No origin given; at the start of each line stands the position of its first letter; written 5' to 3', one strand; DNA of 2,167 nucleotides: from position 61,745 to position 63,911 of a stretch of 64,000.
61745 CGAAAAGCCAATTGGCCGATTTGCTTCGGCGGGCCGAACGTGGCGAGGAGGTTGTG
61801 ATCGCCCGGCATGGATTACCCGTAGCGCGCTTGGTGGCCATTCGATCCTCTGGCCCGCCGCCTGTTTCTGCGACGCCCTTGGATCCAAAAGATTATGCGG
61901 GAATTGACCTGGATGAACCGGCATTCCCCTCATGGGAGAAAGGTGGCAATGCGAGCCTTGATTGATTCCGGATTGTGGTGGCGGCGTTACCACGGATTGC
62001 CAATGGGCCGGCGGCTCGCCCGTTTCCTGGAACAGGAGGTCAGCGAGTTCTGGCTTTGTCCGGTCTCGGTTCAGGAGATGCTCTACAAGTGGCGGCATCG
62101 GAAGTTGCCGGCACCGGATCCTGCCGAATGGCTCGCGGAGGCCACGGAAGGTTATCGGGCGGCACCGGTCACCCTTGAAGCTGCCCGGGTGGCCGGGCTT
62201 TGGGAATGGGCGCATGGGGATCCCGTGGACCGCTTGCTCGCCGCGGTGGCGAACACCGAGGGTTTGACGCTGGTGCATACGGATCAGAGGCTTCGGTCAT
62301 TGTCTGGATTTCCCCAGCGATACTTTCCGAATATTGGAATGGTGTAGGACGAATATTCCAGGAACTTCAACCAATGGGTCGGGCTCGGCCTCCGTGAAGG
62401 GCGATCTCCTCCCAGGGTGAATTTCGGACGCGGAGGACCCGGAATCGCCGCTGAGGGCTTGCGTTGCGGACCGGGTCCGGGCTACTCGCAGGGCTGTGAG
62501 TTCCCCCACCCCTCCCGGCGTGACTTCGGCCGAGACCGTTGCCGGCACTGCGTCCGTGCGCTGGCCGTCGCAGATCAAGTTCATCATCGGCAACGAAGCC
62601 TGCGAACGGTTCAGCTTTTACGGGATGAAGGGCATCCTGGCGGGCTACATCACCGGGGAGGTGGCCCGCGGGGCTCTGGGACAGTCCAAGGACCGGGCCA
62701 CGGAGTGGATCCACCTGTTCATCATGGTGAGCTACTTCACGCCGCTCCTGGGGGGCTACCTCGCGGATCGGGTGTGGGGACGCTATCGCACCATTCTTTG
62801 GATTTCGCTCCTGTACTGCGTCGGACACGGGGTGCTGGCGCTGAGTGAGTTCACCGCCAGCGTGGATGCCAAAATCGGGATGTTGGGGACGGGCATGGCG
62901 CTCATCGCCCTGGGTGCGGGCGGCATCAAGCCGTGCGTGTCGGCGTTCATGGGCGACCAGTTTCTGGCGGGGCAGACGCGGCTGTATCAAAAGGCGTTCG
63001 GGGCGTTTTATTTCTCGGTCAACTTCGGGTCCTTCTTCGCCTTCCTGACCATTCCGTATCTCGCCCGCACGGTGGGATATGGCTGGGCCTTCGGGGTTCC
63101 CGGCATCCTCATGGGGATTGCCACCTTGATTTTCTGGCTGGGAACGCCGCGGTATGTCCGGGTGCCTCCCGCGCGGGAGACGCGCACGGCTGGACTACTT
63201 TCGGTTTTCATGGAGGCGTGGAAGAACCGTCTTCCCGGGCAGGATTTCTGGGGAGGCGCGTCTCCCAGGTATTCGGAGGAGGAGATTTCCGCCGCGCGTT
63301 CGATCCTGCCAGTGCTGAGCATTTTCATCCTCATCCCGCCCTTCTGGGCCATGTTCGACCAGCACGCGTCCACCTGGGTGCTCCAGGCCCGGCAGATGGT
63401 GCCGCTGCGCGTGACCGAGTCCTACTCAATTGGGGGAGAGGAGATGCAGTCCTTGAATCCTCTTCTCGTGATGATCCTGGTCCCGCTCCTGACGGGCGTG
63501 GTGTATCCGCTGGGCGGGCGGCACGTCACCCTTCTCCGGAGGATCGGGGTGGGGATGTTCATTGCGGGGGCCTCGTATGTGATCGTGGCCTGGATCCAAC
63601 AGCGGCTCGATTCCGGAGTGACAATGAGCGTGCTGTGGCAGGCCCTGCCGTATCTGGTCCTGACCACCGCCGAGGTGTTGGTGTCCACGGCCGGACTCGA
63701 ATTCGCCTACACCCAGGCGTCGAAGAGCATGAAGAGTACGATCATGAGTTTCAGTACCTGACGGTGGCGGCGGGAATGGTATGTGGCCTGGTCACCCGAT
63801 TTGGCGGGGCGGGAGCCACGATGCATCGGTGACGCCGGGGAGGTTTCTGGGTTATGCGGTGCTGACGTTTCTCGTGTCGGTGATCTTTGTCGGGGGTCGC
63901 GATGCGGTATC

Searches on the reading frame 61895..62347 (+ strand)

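Call 8: search_protein_families(library=pfam, proteins=[window:61895-62347:+], max_evalue=0.01)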
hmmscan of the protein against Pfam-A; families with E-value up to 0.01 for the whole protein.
window:61895-62347:+ (150 aa): 1 family
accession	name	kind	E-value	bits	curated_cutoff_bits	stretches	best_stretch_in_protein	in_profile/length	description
PF01850.27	PIN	-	8.2e-10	39.8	23.6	1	23-136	3-117/120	PIN domain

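Call 71: search_protein_families(library=padloc, proteins=[window:61895-62347:+], max_evalue=0.01)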
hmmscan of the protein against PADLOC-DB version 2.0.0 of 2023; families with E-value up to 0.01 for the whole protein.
window:61895-62347:+ (150 aa): 0 families

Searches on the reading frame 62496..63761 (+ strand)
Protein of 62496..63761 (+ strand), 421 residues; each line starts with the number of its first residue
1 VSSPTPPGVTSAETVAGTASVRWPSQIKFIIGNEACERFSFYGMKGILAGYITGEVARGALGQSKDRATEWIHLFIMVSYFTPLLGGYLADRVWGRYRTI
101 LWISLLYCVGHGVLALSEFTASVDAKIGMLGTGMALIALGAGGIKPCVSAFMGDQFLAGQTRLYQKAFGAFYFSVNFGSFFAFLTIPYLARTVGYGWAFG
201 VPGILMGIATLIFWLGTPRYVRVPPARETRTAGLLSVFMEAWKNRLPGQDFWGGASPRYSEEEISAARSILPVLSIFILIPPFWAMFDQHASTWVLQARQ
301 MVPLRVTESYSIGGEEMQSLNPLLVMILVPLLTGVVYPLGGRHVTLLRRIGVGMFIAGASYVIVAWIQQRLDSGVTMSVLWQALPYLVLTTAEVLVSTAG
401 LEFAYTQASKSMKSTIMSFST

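Call 8: search_protein_families(library=pfam, proteins=[window:62496-63761:+], max_evalue=0.01)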
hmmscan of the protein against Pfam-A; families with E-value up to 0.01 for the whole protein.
window:62496-63761:+ (421 aa): 2 families
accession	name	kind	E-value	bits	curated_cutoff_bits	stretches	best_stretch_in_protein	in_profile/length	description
PF00854.27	PTR2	-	2.8e-78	264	27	1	97-420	1-361/392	POT family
PF07690.21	MFS_1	-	4.7e-15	55.8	33.4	1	50-419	17-334/347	Major Facilitator Superfamily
